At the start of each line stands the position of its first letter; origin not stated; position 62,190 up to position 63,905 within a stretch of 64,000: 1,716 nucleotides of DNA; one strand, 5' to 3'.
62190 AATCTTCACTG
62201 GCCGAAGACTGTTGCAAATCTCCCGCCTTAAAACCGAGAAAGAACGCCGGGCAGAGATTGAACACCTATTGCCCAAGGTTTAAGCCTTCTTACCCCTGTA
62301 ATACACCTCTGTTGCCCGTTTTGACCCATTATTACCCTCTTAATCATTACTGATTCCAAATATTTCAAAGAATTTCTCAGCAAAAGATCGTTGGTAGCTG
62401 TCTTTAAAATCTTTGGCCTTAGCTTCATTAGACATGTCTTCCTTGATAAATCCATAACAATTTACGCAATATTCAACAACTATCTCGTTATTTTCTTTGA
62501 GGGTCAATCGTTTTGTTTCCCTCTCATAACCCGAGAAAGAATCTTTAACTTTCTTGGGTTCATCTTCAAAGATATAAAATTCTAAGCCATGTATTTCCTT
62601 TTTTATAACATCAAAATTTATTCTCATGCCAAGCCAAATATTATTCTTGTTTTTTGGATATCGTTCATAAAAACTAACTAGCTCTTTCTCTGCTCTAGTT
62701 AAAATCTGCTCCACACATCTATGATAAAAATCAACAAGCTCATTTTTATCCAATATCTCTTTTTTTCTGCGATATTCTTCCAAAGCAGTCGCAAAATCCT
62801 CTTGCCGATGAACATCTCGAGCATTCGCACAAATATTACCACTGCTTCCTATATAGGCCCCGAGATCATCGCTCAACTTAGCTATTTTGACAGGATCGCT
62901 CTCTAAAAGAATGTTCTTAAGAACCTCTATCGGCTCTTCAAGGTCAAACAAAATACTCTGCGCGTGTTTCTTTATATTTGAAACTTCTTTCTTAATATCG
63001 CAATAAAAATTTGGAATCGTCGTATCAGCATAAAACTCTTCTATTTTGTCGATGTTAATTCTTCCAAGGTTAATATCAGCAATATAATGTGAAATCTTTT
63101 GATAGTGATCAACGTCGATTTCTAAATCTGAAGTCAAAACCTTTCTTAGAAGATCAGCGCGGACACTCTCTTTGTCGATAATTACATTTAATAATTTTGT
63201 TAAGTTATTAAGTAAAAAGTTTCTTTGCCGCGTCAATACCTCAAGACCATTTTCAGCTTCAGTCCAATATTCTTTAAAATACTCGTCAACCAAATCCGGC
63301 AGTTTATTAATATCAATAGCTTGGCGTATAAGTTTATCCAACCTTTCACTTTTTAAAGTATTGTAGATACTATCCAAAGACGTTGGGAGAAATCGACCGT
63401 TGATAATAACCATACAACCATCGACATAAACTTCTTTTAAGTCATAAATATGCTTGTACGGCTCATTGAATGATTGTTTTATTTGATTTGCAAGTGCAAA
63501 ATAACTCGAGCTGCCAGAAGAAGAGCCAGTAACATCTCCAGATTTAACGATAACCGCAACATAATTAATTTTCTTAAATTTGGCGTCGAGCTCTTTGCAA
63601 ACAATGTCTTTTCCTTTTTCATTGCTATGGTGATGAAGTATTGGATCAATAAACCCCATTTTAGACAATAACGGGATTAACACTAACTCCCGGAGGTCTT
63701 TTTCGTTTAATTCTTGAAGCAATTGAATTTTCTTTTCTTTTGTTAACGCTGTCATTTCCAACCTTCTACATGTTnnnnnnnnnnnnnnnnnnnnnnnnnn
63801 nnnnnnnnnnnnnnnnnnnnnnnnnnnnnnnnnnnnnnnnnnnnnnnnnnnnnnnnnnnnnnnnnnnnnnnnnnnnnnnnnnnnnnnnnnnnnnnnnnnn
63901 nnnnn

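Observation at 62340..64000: Candidate uncharacterised two-gene (or larger) defence-type module: SMC/Rad50-like ATPase followed by an Mrr-like nuclease-domain protein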

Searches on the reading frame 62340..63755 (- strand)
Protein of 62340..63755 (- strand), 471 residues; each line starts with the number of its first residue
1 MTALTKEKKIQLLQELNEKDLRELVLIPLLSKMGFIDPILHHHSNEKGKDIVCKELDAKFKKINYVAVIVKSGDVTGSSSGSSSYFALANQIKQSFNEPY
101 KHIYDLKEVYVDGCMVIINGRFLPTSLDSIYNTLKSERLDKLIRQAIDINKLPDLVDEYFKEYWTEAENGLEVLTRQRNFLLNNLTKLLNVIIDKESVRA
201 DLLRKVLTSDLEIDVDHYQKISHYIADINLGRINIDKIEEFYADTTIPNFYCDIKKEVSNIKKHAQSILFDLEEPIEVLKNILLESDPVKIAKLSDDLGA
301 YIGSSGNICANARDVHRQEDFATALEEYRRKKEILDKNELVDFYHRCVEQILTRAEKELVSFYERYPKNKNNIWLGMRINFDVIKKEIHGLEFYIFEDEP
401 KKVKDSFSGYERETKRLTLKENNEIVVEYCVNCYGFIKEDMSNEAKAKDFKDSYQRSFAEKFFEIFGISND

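Call 7: search_protein_families(library=pfam, proteins=[window:62340-63755:-], max_evalue=1)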
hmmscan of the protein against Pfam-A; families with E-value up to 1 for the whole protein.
window:62340-63755:- (471 aa): 2 families
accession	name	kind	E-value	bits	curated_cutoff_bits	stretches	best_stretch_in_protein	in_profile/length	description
PF09724.14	Dcc1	-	0.0076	16.2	22.9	1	83-141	116-174/319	Sister chromatid cohesion protein Dcc1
PF10782.14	zf-C2HCIx2C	-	0.095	13.1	19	0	415-444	3-30/58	Zinc-finger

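Call 8: search_protein_families(library=ncbifam, proteins=[window:62340-63755:-], max_evalue=1)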
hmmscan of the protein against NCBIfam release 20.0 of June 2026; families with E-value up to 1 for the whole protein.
window:62340-63755:- (471 aa): 2 families
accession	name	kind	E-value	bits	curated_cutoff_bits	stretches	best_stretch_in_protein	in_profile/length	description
TIGR02277.1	PaaX_trns_reg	equivalog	0.016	14.8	264.55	1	67-112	42-87/279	phenylacetic acid degradation operon negative regulatory protein PaaX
TIGR00131.1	gal_kin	equivalog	0.069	12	226.65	1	114-178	205-271/388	galactokinase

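Call 9: search_protein_families(library=padloc, proteins=[window:62340-63755:-], max_evalue=1)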
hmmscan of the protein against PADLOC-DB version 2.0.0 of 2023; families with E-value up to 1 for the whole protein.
window:62340-63755:- (471 aa): 0 families

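Call 10: find_homologous_proteins(query=window:62340-63755:-)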
Query window:62340-63755:- (471 aa): 73 proteins with E <= 0.001 among 8000 candidates.
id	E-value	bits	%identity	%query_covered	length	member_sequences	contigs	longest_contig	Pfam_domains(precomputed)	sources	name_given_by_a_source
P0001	0.0e+0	1020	97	100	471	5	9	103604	-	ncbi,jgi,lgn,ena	-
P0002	3.0e-280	948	89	100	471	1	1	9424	-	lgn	-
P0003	9.9e-264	893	83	100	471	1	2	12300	-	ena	-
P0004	1.6e-141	490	51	99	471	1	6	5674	-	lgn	-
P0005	4.0e-140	486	51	99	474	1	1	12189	-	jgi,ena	-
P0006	5.0e-140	485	51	99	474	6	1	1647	-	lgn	-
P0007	6.0e-140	485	51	99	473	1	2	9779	-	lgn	-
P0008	3.4e-139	483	52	99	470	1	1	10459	-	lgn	-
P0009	5.6e-139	482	48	98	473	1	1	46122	-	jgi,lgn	-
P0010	1.2e-138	481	50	99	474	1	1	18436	-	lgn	-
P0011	2.6e-138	480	50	99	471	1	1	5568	-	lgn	-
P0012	7.4e-138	478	50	99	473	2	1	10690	-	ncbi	-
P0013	8.1e-138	478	50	97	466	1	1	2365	-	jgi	jgi:hypothetical protein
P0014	5.7e-137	475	50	99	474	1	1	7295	-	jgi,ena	-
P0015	1.5e-136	474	50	98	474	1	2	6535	-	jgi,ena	jgi:hypothetical protein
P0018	1.4e-135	471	48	99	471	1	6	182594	-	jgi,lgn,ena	jgi:hypothetical protein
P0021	5.3e-135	469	50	99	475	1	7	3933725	-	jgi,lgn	jgi:hypothetical protein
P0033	7.7e-129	449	48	98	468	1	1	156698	-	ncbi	-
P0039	9.0e-124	432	46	98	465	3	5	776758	-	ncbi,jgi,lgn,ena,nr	ncbi:MAG TPA: hypothetical protein VMX17_15435 [Candidatus Glassbacteria bacterium]|nr:hypothetical 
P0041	1.1e-122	428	46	98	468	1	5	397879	-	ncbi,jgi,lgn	-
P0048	3.8e-113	397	44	97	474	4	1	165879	-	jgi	jgi:hypothetical protein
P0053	5.4e-109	383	44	96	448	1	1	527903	-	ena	-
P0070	9.1e-21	92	36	35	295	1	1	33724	PF04471.19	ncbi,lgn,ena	-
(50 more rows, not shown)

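Call 12: find_encoding_contigs(protein=window:62340-63755:-, flank=10000, max_places=6)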
Protein window:62340-63755:- (471 aa): 3 contigs read that carry it; 3 places shown.
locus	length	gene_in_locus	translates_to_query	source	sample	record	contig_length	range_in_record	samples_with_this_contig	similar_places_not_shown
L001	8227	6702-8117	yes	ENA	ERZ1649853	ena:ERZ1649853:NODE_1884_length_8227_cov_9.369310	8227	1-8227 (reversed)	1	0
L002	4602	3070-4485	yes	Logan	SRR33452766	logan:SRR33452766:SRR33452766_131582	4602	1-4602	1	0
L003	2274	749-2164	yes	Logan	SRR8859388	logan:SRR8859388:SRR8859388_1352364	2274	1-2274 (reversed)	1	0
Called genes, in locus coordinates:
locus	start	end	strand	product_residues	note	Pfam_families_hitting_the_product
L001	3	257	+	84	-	?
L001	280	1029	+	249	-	-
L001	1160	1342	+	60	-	-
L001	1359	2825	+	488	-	PF13646:HEAT_2 (weak), PF03130:HEAT_PBS (faint), PF13646:HEAT_2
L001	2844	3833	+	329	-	PF01555:N6_N4_Mtase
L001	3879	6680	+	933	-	PF02463:SMC_N (faint), PF13476:AAA_23, PF13304:AAA_21 (weak)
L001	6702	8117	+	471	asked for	-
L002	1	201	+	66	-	?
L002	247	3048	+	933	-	PF02463:SMC_N (faint), PF13476:AAA_23, PF13304:AAA_21 (weak)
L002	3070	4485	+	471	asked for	-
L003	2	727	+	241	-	?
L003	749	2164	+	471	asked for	-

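Call 14: find_encoding_contigs(protein=P0001, flank=10000, max_places=8)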
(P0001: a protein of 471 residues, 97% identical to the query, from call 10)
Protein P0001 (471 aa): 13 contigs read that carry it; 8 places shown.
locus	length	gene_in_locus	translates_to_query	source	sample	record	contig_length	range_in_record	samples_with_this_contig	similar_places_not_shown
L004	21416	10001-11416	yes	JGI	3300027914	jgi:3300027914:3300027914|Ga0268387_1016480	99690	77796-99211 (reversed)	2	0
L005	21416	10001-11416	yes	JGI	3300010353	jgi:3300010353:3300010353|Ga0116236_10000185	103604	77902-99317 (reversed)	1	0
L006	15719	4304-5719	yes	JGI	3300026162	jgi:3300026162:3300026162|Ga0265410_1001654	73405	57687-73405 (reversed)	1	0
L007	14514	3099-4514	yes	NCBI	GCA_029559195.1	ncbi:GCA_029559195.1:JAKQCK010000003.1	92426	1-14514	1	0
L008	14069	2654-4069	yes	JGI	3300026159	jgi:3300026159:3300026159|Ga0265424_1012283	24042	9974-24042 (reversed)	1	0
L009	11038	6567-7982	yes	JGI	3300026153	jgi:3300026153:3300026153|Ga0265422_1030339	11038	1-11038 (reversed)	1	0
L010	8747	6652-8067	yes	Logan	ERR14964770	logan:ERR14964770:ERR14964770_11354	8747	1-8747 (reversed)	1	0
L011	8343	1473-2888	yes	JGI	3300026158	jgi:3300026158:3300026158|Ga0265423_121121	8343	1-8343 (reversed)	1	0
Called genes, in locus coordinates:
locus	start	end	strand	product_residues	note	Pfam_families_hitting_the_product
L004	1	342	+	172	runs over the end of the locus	-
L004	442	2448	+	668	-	PF00873:ACR_tran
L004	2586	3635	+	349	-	PF01734:Patatin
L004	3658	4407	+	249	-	-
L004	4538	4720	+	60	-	-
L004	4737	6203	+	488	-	PF13646:HEAT_2 (weak), PF03130:HEAT_PBS (faint), PF13646:HEAT_2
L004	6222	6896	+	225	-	-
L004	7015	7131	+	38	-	-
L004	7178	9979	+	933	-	PF02463:SMC_N (faint), PF13476:AAA_23, PF13304:AAA_21 (weak)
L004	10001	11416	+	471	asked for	-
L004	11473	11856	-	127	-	-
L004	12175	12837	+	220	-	-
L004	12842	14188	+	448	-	PF02321:OEP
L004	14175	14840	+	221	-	PF25989:YknX_C (weak)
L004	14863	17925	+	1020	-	PF00873:ACR_tran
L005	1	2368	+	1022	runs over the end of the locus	PF00873:ACR_tran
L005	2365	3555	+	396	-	PF01734:Patatin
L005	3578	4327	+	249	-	-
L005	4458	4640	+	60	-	-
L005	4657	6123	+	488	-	PF13646:HEAT_2 (weak), PF03130:HEAT_PBS (faint), PF13646:HEAT_2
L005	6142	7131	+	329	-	PF01555:N6_N4_Mtase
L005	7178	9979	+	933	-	PF02463:SMC_N (faint), PF13476:AAA_23, PF13304:AAA_21 (weak)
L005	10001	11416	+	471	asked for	-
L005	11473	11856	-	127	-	-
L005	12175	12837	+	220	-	-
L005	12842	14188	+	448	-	PF02321:OEP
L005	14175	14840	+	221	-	PF25989:YknX_C (weak)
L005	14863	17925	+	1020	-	PF00873:ACR_tran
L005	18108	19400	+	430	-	PF00365:PFK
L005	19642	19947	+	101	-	PF01740:STAS (weak), PF13466:STAS_2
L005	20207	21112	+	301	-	PF01734:Patatin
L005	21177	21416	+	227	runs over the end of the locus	PF14512:TM1586_NiRdase (faint), PF00881:Nitroreductase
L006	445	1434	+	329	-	PF01555:N6_N4_Mtase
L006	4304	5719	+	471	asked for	-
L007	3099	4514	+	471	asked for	-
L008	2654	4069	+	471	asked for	-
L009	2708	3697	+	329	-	PF01555:N6_N4_Mtase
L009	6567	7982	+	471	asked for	-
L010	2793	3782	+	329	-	PF01555:N6_N4_Mtase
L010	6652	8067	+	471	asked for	-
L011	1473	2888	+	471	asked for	-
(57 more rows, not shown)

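Call 17: search_protein_families(library=ncbifam, proteins=[L005:2365-3555:+, L005:3578-4327:+, L005:4458-4640:+, L005:4657-6123:+, L005:6142-7131:+, L005:7178-9979:+, L005:11473-11856:-, L005:12175-12837:+], max_evalue=0.01)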
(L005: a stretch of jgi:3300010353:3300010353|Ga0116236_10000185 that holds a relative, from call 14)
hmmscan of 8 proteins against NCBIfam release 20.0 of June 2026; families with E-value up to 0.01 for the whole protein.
L005:2365-3555:+ (396 aa): 2 families
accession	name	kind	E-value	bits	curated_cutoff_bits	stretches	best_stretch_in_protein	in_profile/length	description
NF041079.1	CBASS_lipase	equivalog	2.4e-07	30.3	200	1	82-262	3-176/317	CBASS cGAMP-activated phospholipase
NF053870.1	DS2_1_antiphage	equivalog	7.3e-05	22.2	400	1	83-182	3-99/299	anti-phage phospholipase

L005:3578-4327:+ (249 aa): 0 families

L005:4458-4640:+ (60 aa): 0 families

L005:4657-6123:+ (488 aa): 5 families
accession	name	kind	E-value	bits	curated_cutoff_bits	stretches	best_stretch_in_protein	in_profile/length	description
NF058502.1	phyc_lyase_CpcE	equivalog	9.4e-07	28.6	330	0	348-393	58-103/260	C-phycocyanin alpha-cysteine-84 phycocyanobilin lyase subunit CpcE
NF010374.0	PRK13800.1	equivalog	1e-05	24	1196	1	209-392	691-868/898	fumarate reductase/succinate dehydrogenase flavoprotein subunit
NF045915.1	PhycobilmeDegNblB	equivalog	3.7e-05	23.4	300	1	249-399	47-197/214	phycobilisome degradation protein NblB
NF058505.1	phyc_lyase_CpeY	equivalog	9.1e-05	21.2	600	0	322-397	328-404/419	C-phycoerythrin alpha-cysteine-82 phycoerythrobilin lyase CpeY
NF007244.0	PRK09687.1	equivalog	0.00039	19.8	275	0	346-382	143-179/285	putative lyase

L005:6142-7131:+ (329 aa): 3 families
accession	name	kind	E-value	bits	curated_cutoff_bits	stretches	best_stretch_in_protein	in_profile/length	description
NF008572.0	PRK11524.1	equivalog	7.8e-18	64.6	292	2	229-293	191-255/294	adenine-specific DNA-methyltransferase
NF050803.1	DnaMtaseCcrMCaul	equivalog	7.8e-15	54.6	830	1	231-302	184-255/350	adenine-specific DNA-methyltransferase CcrM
NF010253.0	PRK13699.1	subfamily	1.7e-11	44.2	244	2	231-294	142-205/226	DNA methyltransferase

L005:7178-9979:+ (933 aa): 16 families
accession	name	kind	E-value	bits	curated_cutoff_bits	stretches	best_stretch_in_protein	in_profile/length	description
NF045780.1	TrlF_fam_ATP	equivalog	5.2e-158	528.5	350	1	3-932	1-944/944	TrlF family AAA-like ATPase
NF042955.1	Ppl_antiphage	equivalog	3.3e-58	197.4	1000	2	227-928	197-879/882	anti-phage protein Ppl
NF045781.1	Spaf1101_AAA_ATP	equivalog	2e-39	135.7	475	2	616-931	522-832/836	Spaf_1101 family AAA-like ATPase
NF041034.1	Rad50_Sulf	equivalog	1.6e-11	42.9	1000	2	418-743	151-475/872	DNA double-strand break repair ATPase Rad50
TIGR02168.1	SMC_prok_B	equivalog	2.6e-07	28.8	567.35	1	408-668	258-521/1181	chromosome segregation protein SMC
NF002572.0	PRK02224.1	equivalog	3.6e-06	25.6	1087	1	427-753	246-561/888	DNA double-strand break repair ATPase Rad50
TIGR04521.1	ECF_ATPase_2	equivalog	8.7e-06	25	330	0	814-898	146-232/279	energy-coupling factor transporter ATPase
NF040873.1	AztA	equivalog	1.9e-05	24.3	220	1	809-880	116-188/191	zinc ABC transporter ATP-binding protein AztA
TIGR02857.1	CydD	equivalog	0.00025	20.1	435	0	814-879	460-525/529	thiol reductant ABC exporter subunit CydD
NF041035.1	Rad50_Halo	equivalog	0.00043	18.8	1000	0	405-683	182-444/883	DNA double-strand break repair ATPase Rad50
TIGR01277.1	thiQ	equivalog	0.0006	19.5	245.05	0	812-891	128-209/213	thiamine ABC transporter ATP-binding protein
NF038350.1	taxis_HmpF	equivalog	0.002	16.6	200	1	463-636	110-283/553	pilus motility taxis protein HmpF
NF053840.1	MnTportMntADein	equivalog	0.0027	17.3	400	0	810-874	131-196/240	manganese ABC transporter ATP-binding protein MntA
NF008364.0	PRK11160.1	equivalog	0.0043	15.7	630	0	820-876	485-540/575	heme ABC transporter ATP-binding protein/permease CydC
NF010157.0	PRK13636.1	equivalog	0.0053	16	463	0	814-875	143-206/285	cobalt transporter ATP-binding subunit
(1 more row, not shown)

L005:11473-11856:- (127 aa): 0 families

L005:12175-12837:+ (220 aa): 7 families
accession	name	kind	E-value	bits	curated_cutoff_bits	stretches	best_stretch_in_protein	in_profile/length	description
NF051457.1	acryl_TF_AcuR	equivalog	9.1e-06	25.1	247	1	10-67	12-73/204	acrylate utilization transcriptional regulator AcuR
NF041196.1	ScbR_bind_reg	equivalog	6.8e-05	23.1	150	0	14-62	5-53/191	ScbR family autoregulator-binding transcription factor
TIGR03384.1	betaine_BetI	equivalog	0.00063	19.5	201.3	1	17-101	10-99/189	choline-binding transcriptional repressor BetI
NF008402.0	PRK11202.1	equivalog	0.00086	19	151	0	8-57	4-54/211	HTH-type transcriptional repressor FabR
TIGR02366.1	DHAK_reg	equivalog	0.00096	19.2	129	1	16-65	4-53/176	dihydroxyacetone kinase transcriptional activator DhaS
TIGR03968.1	mycofact_TetR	equivalog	0.0012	18.5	224.9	1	11-63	5-57/190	mycofactocin system transcriptional regulator MftR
NF001978.0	PRK00767.1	equivalog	0.0083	15.9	118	0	18-67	12-61/197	transcriptional regulator BetI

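Call 18: search_protein_families(library=pfam, proteins=[L005:2365-3555:+, L005:3578-4327:+, L005:4458-4640:+, L005:4657-6123:+, L005:6142-7131:+, L005:7178-9979:+, L005:11473-11856:-, L005:12175-12837:+], max_evalue=0.01)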
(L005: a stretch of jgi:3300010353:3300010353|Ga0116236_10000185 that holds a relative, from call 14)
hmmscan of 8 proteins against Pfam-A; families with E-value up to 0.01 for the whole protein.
L005:2365-3555:+ (396 aa): 1 family
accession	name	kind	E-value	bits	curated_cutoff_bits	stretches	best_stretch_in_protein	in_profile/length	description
PF01734.28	Patatin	-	2.3e-23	83.8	27.7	1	83-263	1-183/191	Patatin-like phospholipase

L005:3578-4327:+ (249 aa): 0 families

L005:4458-4640:+ (60 aa): 0 families

L005:4657-6123:+ (488 aa): 5 families
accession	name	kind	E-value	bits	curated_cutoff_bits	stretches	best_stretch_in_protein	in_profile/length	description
PF13646.12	HEAT_2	-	1.9e-21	76.6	27.7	2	308-387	8-87/88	HEAT repeats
PF03130.22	HEAT_PBS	-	5e-11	42.4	20.9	1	348-374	1-27/27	PBS lyase HEAT-like repeat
PF13513.12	HEAT_EZ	-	0.002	19.1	27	0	335-359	33-55/55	HEAT-like repeat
PF01347.28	Vitellogenin_N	-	0.0027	16.8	24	1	242-369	432-570/590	Lipoprotein amino terminal region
PF02985.28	HEAT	-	0.0071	16.9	23.5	0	342-359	10-27/31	HEAT repeat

L005:6142-7131:+ (329 aa): 1 family
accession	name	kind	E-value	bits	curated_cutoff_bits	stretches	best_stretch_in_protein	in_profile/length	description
PF01555.25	N6_N4_Mtase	-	3e-42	145.5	26.7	1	32-289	1-218/221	DNA methylase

L005:7178-9979:+ (933 aa): 4 families
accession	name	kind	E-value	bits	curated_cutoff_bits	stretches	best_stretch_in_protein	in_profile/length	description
PF02463.25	SMC_N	-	5e-11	42.9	40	2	586-881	78-209/220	RecF/RecN/SMC N terminal domain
PF13304.12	AAA_21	-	1e-09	39.3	27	1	726-874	150-303/304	AAA domain, putative AbiEii toxin, Type IV TA system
PF13476.12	AAA_23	-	3.1e-07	31.7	27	1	296-480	12-201/201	AAA domain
PF02811.25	PHP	-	0.0034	18.2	26.4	0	38-98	18-66/164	PHP domain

L005:11473-11856:- (127 aa): 0 families

L005:12175-12837:+ (220 aa): 1 family
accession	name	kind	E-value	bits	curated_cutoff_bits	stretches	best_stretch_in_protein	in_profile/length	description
PF00440.29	TetR_N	-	0.0015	18.8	24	1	33-63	14-44/47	Bacterial regulatory proteins, tetR family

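Call 19: search_protein_families(library=padloc, proteins=[L005:2365-3555:+, L005:3578-4327:+, L005:4458-4640:+, L005:4657-6123:+, L005:6142-7131:+, L005:7178-9979:+, L005:11473-11856:-, L005:12175-12837:+], max_evalue=0.01)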
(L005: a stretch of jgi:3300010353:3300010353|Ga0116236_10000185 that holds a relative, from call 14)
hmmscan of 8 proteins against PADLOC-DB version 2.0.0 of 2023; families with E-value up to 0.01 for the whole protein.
L005:2365-3555:+ (396 aa): 3 families
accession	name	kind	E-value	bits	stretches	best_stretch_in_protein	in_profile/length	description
PDLC00758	Effector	-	6.2e-16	56.6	1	78-262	4-184/331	Phospholipase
PDLC00757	Effector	-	6.2e-07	27.1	1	77-262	7-189/331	Phospholipase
PDLC00755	Effector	-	1.6e-06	25.5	1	76-178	7-106/311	Phospholipase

L005:3578-4327:+ (249 aa): 0 families

L005:4458-4640:+ (60 aa): 0 families

L005:4657-6123:+ (488 aa): 1 family
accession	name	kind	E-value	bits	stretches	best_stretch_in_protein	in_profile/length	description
PDLC02919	HEAT-ARM_XIII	-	0.00012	17.6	1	340-391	586-637/1972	-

L005:6142-7131:+ (329 aa): 61 families (the best 25 are shown)
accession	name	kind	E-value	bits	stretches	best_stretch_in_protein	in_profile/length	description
PDLC03323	MTase_II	-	1.1e-159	528.9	1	6-327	8-327/330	Type II methyltransferase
PDLC03387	MTase_II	-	3e-33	113.2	2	106-297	136-278/289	Type II methyltransferase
PDLC03371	MTase_II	-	2.1e-31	107.4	1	8-299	6-257/260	Type II methyltransferase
PDLC03353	MTase_II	-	6.3e-28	96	2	10-160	7-159/260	Type II methyltransferase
PDLC03299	MTase_II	-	5.5e-23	79.9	2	228-305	191-270/296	Type II methyltransferase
PDLC03350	MTase_II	-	5.9e-22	76.5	2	231-289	232-290/312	Type II methyltransferase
PDLC03260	MTase_II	-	6.3e-22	75.9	2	223-291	236-304/349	Type II methyltransferase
PDLC03230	MTase_II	-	6.2e-21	73.1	1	3-289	26-277/360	Type II methyltransferase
PDLC03265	MTase_II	-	4.6e-18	63.7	2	18-79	30-95/333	Type II methyltransferase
PDLC03295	MTase_II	-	7.3e-18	63.1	2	13-84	4-77/292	Type II methyltransferase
PDLC03238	MTase_II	-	3.7e-17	60.5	2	2-79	113-193/428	Type II methyltransferase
PDLC03216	MTase_II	-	9.8e-16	55.7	2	233-305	194-266/364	Type II methyltransferase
PDLC03339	MTase_II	-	4.1e-15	53.4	2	130-300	112-277/399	Type II methyltransferase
PDLC03228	MTase_II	-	4.8e-15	54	2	232-295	143-206/227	Type II methyltransferase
PDLC03246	MTase_II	-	8.3e-15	52.8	2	231-287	303-359/376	Type II methyltransferase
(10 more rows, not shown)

L005:7178-9979:+ (933 aa): 18 families
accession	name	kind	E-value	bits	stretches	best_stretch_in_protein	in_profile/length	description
PDLC02208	Ppl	-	1.6e-48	163.5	2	785-929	748-890/894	-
PDLC02980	AriA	-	1.8e-10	39.3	1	731-873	155-302/304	-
PDLC04135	mad3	-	2.1e-10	38.7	1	296-883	15-335/374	mads_3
PDLC02335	AbiLi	-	9.6e-08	29.4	1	585-873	154-240/326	AbiLi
PDLC04177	HEC-01A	-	4.6e-06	23.9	1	821-888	286-356/393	-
PDLC00098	GajA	-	4.7e-06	23.6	1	283-324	3-44/534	AAA ATPase domain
PDLC00102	GajA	-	1.8e-05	21.4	1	282-329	2-49/532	AAA ATPase domain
PDLC00298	PtuA1|PtuA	-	1.9e-05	21.9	1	283-364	3-84/423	AAA ATPase domain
PDLC04175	HEC-01A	-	2.2e-05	21.7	1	810-888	246-326/363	-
PDLC02979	AriA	-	3.6e-05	21.7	0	296-873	16-372/373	-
PDLC00279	PtuA1|PtuA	-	9e-05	19.8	1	279-378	2-95/416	AAA ATPase domain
PDLC00271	PtuA1|PtuA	-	0.00018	19.2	1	283-379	3-99/421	AAA ATPase domain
PDLC00278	PtuA1|PtuA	-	0.00022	18.6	1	287-351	7-72/436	AAA ATPase domain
PDLC03863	LmuB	-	0.00035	17.4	1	296-383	17-91/610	-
PDLC04174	HEC-01A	-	0.0011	16.2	1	832-887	170-225/264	-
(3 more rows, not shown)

L005:11473-11856:- (127 aa): 0 families

L005:12175-12837:+ (220 aa): 0 families
